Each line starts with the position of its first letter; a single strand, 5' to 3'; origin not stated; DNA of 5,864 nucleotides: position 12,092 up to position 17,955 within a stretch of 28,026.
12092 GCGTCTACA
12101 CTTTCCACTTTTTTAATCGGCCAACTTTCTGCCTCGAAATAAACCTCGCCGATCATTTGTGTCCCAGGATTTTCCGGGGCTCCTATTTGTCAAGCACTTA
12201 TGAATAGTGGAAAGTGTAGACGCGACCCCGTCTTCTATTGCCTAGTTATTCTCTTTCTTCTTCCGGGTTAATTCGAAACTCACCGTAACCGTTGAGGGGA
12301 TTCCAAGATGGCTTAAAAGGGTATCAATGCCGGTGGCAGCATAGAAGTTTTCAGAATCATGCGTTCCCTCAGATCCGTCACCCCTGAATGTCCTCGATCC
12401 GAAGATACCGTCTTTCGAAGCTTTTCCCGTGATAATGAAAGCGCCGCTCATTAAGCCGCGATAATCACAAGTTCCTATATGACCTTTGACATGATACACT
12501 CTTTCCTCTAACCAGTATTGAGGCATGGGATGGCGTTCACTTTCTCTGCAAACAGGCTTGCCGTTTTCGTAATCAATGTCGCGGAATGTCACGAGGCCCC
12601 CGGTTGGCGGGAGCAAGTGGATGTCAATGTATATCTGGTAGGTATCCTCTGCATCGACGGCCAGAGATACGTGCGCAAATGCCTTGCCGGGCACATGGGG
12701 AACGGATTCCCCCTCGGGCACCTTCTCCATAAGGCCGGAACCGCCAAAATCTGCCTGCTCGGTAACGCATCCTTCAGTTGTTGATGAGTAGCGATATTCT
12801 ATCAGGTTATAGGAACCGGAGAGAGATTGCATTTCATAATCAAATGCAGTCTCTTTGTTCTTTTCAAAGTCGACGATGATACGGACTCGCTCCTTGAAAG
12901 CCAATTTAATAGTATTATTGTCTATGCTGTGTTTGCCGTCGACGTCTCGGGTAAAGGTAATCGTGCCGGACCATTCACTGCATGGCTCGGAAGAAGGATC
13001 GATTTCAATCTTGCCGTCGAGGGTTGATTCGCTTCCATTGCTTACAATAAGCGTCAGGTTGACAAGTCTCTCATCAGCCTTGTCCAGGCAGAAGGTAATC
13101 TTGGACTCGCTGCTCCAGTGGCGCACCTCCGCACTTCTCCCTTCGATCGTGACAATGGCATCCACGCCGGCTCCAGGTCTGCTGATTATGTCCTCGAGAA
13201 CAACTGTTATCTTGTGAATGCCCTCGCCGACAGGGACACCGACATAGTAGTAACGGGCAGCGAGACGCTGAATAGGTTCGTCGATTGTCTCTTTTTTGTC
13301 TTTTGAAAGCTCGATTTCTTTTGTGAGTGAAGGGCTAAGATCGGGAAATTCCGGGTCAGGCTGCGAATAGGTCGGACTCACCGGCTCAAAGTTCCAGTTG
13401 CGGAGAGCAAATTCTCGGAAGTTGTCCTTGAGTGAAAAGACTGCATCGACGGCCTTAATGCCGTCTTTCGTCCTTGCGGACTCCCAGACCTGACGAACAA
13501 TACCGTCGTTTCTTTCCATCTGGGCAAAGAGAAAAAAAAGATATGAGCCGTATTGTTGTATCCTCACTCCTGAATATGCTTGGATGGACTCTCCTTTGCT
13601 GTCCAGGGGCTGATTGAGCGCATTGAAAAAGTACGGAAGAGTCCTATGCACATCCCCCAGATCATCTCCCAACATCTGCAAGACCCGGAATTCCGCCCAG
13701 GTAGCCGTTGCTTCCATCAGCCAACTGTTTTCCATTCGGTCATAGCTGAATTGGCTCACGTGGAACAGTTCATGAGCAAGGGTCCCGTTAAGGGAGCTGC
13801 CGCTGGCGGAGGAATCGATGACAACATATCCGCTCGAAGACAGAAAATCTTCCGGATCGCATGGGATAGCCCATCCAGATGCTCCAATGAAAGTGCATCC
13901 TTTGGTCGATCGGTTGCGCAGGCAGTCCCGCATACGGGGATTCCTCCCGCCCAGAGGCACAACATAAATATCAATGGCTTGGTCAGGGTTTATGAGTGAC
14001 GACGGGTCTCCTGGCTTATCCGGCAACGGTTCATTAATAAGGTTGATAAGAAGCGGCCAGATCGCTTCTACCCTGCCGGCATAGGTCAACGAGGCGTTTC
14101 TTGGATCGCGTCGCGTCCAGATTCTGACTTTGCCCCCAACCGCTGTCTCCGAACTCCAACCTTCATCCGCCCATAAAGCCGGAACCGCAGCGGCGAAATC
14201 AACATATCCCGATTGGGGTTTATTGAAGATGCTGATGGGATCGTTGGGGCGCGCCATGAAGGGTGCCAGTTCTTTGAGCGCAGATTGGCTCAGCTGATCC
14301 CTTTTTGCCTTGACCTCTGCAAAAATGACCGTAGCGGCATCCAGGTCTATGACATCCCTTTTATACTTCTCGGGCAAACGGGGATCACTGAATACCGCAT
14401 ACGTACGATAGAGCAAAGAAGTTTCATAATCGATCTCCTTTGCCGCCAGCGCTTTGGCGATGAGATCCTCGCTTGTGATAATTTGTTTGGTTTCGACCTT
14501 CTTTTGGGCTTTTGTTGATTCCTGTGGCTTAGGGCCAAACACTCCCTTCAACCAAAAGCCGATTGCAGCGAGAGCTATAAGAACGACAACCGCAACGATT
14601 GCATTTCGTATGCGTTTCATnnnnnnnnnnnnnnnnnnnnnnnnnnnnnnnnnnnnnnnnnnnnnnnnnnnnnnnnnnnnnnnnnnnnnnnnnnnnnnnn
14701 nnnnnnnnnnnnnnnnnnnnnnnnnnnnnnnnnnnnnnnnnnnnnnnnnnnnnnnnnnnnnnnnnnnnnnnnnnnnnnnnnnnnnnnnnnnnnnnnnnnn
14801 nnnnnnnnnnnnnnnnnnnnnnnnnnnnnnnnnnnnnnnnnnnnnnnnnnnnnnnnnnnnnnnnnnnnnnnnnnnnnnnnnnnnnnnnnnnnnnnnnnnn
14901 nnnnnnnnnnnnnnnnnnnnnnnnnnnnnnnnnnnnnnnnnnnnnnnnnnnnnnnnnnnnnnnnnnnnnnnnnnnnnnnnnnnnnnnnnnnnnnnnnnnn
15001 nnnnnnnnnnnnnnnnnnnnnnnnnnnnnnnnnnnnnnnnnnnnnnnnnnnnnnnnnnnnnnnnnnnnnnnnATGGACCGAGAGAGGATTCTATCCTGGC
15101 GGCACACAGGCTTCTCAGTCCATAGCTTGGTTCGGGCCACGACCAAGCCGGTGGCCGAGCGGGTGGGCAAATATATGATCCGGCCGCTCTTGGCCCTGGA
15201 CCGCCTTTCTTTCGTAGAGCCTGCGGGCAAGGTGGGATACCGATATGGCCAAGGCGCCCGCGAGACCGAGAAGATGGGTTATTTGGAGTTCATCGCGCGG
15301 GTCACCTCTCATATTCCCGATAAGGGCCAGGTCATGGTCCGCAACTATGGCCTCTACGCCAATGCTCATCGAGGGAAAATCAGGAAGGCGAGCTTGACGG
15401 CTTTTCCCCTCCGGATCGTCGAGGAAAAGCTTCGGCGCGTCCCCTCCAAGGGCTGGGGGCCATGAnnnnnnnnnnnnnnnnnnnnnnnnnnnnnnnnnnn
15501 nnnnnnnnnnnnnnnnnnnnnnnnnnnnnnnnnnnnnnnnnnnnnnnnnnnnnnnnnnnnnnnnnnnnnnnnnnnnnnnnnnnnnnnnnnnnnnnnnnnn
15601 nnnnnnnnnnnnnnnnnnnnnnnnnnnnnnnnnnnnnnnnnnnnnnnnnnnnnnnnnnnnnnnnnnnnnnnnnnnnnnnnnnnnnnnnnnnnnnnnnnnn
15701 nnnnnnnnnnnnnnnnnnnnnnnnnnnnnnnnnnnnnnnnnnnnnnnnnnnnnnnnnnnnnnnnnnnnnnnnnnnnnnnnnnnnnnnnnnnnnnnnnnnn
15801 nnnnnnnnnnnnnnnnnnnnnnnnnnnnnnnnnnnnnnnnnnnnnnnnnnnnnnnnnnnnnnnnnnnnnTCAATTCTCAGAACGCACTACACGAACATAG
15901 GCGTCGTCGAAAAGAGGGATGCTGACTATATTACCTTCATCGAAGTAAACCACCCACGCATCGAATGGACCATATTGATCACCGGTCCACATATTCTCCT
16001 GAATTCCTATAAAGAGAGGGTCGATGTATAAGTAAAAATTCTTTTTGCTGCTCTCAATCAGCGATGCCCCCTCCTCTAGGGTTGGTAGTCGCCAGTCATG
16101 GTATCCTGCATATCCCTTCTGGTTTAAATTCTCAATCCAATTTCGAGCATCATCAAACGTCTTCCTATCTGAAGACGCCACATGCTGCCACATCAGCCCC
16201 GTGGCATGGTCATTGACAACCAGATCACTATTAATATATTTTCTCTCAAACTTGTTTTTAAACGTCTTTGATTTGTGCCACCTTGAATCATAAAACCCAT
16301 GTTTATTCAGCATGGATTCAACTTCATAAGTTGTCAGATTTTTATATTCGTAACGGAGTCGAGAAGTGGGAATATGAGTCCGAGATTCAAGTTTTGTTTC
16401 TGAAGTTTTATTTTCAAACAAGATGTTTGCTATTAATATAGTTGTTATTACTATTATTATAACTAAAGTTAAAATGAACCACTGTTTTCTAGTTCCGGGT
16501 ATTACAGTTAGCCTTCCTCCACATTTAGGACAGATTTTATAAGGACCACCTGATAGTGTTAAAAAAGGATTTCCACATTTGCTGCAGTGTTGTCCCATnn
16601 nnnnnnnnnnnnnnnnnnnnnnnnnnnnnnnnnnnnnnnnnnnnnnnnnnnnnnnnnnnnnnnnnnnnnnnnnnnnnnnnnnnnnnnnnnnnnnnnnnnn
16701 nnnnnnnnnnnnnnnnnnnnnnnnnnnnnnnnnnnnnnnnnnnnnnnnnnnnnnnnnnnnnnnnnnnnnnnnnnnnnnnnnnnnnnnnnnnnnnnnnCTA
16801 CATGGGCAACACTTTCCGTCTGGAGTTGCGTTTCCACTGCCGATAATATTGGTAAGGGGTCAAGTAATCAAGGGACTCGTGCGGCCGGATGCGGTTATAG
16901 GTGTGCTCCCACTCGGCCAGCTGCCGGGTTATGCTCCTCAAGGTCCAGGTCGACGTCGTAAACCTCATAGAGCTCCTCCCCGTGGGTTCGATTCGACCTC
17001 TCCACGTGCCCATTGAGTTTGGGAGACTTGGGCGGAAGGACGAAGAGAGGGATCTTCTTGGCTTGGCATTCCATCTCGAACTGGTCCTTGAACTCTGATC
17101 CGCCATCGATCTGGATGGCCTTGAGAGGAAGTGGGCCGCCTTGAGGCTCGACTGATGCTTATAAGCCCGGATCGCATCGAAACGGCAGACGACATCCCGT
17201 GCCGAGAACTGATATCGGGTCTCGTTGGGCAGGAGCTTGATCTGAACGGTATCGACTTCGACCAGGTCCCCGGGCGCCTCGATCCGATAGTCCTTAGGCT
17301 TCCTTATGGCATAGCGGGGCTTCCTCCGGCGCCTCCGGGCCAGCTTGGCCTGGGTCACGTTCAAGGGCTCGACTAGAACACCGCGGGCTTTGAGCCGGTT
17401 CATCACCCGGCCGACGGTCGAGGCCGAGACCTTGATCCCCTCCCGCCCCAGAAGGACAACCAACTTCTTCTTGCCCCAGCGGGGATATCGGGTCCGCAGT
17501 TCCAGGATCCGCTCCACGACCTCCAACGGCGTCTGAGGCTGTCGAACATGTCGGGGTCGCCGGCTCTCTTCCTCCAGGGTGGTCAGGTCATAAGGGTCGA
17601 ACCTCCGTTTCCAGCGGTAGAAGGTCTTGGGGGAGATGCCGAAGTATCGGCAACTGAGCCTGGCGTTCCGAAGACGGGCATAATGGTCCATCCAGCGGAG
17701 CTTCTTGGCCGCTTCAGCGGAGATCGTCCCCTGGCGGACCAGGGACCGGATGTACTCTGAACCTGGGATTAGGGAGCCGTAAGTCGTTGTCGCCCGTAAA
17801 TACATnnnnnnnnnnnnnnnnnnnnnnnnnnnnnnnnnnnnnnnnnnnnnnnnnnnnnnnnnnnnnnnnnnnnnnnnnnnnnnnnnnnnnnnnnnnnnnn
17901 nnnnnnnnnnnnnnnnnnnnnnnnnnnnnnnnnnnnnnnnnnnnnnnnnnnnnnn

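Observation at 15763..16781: An AT-rich gene enclosed by two inverted, diverged IS91-like ori ends (109 bp, 77/109 identical, no gaps)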

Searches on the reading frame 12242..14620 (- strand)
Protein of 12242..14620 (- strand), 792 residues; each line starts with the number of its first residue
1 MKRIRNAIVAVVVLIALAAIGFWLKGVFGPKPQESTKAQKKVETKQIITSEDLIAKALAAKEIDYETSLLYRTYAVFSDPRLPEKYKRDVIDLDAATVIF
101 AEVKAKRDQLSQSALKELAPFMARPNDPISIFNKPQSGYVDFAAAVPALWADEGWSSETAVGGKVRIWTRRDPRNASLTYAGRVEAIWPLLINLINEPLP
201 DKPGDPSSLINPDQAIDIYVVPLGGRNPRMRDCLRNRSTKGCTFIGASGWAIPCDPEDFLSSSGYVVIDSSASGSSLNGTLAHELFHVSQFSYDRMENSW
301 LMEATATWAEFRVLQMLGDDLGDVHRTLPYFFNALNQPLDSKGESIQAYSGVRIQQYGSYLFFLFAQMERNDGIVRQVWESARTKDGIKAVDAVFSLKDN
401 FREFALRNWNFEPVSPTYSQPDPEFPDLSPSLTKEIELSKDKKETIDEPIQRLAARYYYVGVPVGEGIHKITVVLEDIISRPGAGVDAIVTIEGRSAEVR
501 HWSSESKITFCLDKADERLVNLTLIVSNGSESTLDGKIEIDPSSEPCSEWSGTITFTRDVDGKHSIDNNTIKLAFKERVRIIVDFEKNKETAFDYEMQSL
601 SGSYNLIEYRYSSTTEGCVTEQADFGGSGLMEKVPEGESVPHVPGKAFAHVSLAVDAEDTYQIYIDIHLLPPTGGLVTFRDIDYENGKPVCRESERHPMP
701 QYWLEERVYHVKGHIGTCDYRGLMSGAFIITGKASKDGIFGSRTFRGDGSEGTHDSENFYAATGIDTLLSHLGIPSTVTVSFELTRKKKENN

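Call 7: search_protein_families(library=pfam, proteins=[window:12242-14620:-], max_evalue=0.01)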
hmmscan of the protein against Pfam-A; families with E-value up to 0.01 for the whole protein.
window:12242-14620:- (792 aa): 0 families

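Call 27: find_encoding_contigs(protein=window:12242-14620:-, flank=8000, max_places=10)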
Protein window:12242-14620:- (792 aa): no gene with exactly this product is on record in the collection.

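Call 58: search_protein_families(library=ncbifam, proteins=[window:12242-14620:-], max_evalue=0.001)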
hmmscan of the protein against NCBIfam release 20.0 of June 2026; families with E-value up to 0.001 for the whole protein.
window:12242-14620:- (792 aa): 1 family
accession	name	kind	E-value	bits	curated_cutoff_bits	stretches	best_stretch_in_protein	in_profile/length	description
NF045524.1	MXAN_6640_HExxH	subfamily_domain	1.7e-25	90.4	140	1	264-460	102-289/290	MXAN_6640 family putative metalloprotease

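Call 73: find_homologous_proteins(query=window:12242-14620:-, max_evalue=1e-30)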
Query window:12242-14620:- (792 aa): 27 proteins with E <= 1e-30 among 8000 candidates.
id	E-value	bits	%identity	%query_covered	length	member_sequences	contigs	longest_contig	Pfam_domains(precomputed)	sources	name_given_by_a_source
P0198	0.0e+0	1824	100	100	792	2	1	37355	-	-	-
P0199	0.0e+0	1430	79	100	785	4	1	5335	-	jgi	jgi:hypothetical protein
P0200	0.0e+0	1340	76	100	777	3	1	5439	-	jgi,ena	-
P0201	0.0e+0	1309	74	100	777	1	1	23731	-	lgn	-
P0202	0.0e+0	1174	68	100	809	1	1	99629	-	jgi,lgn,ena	-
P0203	0.0e+0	1163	66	100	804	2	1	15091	-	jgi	jgi:hypothetical protein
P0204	4.7e-238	810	74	62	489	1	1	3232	-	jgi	jgi:hypothetical protein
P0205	7.8e-165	568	51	69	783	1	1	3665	-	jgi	-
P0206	5.6e-164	565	52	68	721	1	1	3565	PF19527.5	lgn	-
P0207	1.1e-158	548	50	72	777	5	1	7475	-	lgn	-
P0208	5.7e-149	516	45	78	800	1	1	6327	PF00404.25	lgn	-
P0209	9.5e-146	505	48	72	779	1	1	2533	-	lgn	-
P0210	1.1e-144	502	45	72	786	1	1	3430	-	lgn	-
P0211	6.5e-138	479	46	70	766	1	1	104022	-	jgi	jgi:hypothetical protein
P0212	1.1e-134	469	44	72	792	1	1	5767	-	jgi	jgi:hypothetical protein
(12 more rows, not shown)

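Call 74: find_encoding_contigs(protein=P0199, flank=6000, max_places=3)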
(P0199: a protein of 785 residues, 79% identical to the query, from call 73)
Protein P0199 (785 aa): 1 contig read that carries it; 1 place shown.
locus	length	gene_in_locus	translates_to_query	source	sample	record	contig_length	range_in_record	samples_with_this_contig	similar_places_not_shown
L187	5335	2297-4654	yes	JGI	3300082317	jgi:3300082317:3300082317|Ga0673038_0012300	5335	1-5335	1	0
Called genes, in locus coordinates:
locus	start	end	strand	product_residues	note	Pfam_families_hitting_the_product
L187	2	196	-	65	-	?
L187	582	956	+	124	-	PF16747:Adhesin_E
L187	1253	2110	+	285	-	PF00691:OmpA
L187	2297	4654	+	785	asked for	-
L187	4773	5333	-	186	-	?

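Call 75: find_encoding_contigs(protein=P0201, flank=7000, max_places=3)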
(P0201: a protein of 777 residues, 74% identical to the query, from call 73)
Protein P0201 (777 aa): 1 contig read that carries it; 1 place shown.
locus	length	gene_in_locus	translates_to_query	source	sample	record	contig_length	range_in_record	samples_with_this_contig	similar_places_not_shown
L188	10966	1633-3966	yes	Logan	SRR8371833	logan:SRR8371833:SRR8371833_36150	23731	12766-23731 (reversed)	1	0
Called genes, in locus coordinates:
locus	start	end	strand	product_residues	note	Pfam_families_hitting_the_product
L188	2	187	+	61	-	?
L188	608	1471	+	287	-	PF00691:OmpA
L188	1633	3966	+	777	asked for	-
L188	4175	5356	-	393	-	PF00155:Aminotran_1_2, PF00266:Aminotran_5, PF01212:Beta_elim_lyase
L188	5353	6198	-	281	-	PF01592:NifU_N, PF04324:Fer2_BFD, PF01106:NifU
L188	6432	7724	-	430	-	PF00109:ketoacyl-synt, PF02801:Ketoacyl-synt_C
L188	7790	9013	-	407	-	PF00109:ketoacyl-synt, PF02801:Ketoacyl-synt_C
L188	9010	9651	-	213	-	PF03548:LolA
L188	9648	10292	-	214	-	PF02353:CMAS (weak), PF13489:Methyltransf_23, PF13649:Methyltransf_25, PF13847:Methyltransf_31, PF08241:Methyltransf_11, PF08242:Methyltransf_12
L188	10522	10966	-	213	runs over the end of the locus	-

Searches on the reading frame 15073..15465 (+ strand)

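Call 7: search_protein_families(library=pfam, proteins=[window:15073-15465:+], max_evalue=0.01)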
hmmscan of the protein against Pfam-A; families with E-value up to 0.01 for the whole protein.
window:15073-15465:+ (130 aa): 1 family
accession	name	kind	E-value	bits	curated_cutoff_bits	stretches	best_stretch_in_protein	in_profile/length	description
PF04986.18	Y2_Tnp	-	9.4e-13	49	20.9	1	9-98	87-179/183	Putative transposase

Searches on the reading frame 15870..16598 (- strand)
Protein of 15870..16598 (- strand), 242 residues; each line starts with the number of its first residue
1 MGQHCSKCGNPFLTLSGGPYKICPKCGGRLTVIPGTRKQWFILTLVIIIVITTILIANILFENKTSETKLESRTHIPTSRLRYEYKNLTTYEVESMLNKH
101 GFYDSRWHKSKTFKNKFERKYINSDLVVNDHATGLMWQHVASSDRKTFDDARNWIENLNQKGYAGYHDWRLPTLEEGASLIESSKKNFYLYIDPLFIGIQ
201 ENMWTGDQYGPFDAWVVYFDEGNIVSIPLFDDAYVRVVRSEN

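Call 7: search_protein_families(library=pfam, proteins=[window:15870-16598:-], max_evalue=0.01)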
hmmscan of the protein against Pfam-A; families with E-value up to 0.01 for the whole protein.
window:15870-16598:- (242 aa): 3 families
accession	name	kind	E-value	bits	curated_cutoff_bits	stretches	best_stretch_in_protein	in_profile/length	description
PF07603.17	Lcl_C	-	3.2e-21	76.2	34.9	1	127-239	2-117/117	Lcl C-terminal domain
PF06677.18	Auto_anti-p27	-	0.0031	18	24.1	1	2-27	15-40/40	Sjogren's syndrome/scleroderma autoantigen 1 (Autoantigen p27)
PF09723.15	Zn_ribbon_8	-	0.0093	16.4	34.4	0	4-29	7-36/41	Zinc ribbon domain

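Call 14: find_encoding_contigs(protein=window:15870-16598:-, flank=6000, max_places=10)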
Protein window:15870-16598:- (242 aa): 1 contig read that carries it; 1 place shown.
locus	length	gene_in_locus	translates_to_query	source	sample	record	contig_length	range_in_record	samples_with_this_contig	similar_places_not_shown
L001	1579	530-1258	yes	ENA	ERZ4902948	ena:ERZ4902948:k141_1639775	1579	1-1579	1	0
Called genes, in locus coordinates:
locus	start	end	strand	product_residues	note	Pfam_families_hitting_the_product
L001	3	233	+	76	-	?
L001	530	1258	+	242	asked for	PF07603:Lcl_C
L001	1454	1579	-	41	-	?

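Call 43: find_homologous_proteins(query=window:15870-16598:-, max_evalue=0.00001)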
Query window:15870-16598:- (242 aa): 77 proteins with E <= 0.00001 among 199 candidates.
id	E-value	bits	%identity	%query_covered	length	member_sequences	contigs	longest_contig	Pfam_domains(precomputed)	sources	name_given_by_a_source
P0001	1.1e-96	341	100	61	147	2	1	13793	PF07603.18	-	-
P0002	6.2e-39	152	50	67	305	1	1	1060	PF00656.28,PF07603.18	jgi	jgi:hypothetical protein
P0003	2.1e-38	150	47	65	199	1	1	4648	PF07603.18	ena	-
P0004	2.4e-37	147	43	66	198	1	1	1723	PF07603.18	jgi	jgi:hypothetical protein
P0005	4.7e-37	146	45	72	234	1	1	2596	PF07603.18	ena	-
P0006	6.7e-37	145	46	71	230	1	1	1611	PF16861.11,PF07603.18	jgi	jgi:hypothetical protein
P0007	6.8e-37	145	47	66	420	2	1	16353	PF00656.28,PF07603.18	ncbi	ncbi:MAG: DUF1566 domain-containing protein, partial [Candidatus Aminicenantaceae bacterium]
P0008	1.9e-36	144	43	76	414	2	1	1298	PF07603.18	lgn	-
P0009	2.5e-36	144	41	79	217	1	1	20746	PF07603.18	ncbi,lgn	-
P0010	3.1e-36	143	39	80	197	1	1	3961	PF07603.18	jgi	jgi:hypothetical protein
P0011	4.0e-36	143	42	79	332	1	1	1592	PF07603.18,PF13676.12,PF08937.17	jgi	jgi:hypothetical protein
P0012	5.0e-36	143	46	65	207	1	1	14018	PF07603.18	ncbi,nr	ncbi:MAG: DUF1566 domain-containing protein [bacterium]|nr:DUF1566 domain-containing protein [bacter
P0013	1.1e-35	141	47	71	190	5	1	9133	PF07603.18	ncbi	-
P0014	5.7e-35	139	49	66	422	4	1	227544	PF07603.18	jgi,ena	-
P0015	1.6e-34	138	41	84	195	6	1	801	PF07603.18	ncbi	-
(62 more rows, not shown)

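Call 58: search_protein_families(library=ncbifam, proteins=[window:15870-16598:-], max_evalue=0.001)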
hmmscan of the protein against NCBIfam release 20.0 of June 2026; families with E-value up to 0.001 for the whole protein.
window:15870-16598:- (242 aa): 0 families

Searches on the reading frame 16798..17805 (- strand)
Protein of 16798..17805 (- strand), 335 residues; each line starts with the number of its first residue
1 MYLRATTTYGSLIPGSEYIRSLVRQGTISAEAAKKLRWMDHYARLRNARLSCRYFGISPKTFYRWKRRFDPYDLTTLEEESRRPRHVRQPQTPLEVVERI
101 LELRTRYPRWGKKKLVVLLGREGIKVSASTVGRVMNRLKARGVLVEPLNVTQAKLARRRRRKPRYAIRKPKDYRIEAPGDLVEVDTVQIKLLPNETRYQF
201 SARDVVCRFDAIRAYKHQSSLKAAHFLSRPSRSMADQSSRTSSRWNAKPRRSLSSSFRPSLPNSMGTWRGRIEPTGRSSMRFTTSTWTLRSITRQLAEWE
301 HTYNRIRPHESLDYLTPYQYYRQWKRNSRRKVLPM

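Call 7: search_protein_families(library=pfam, proteins=[window:16798-17805:-], max_evalue=0.01)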
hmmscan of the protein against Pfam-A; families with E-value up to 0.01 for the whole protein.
window:16798-17805:- (335 aa): 8 families
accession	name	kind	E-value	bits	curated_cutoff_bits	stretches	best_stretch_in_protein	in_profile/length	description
PF13565.12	HTH_32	-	2e-14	54.3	33.7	1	61-135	1-73/73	Homeodomain-like domain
PF13683.12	rve_3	-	2.2e-07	31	26.5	1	277-317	27-67/67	Integrase core domain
PF13518.12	HTH_28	-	5.4e-06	26.8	25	1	34-70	1-37/52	Helix-turn-helix domain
PF13384.12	HTH_23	-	5.5e-05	23.3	24.6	1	31-69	3-41/50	Homeodomain-like domain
PF13276.12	HTH_21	-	0.0012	19.4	28.1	1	96-142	6-54/60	HTH-like domain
PF01527.26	HTH_Tnp_1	-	0.0027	18.3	24.1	1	52-104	30-71/75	Transposase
PF13551.12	HTH_29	-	0.0027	18.2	28.1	1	51-87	18-56/64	Winged helix-turn helix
PF13333.12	rve_2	-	0.0079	16.8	22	0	288-323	19-54/56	Integrase core domain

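Call 56: find_encoding_contigs(protein=window:16798-17805:-, flank=1500, max_places=10)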
Protein window:16798-17805:- (335 aa): no gene with exactly this product is on record in the collection.

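Call 58: search_protein_families(library=ncbifam, proteins=[window:16798-17805:-], max_evalue=0.001)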
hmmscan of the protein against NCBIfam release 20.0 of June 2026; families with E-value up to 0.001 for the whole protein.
window:16798-17805:- (335 aa): 3 families
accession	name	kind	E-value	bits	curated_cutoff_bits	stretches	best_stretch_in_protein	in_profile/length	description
NF033577.2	transpos_IS481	equivalog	1e-37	130.2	224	2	35-229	2-180/284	IS481 family transposase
NF033516.0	transpos_IS3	equivalog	3.5e-18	66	160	2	29-205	86-241/369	IS3 family transposase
NF033545.0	transpos_IS630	equivalog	1.1e-09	38.2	100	1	53-205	20-169/299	IS630 family transposase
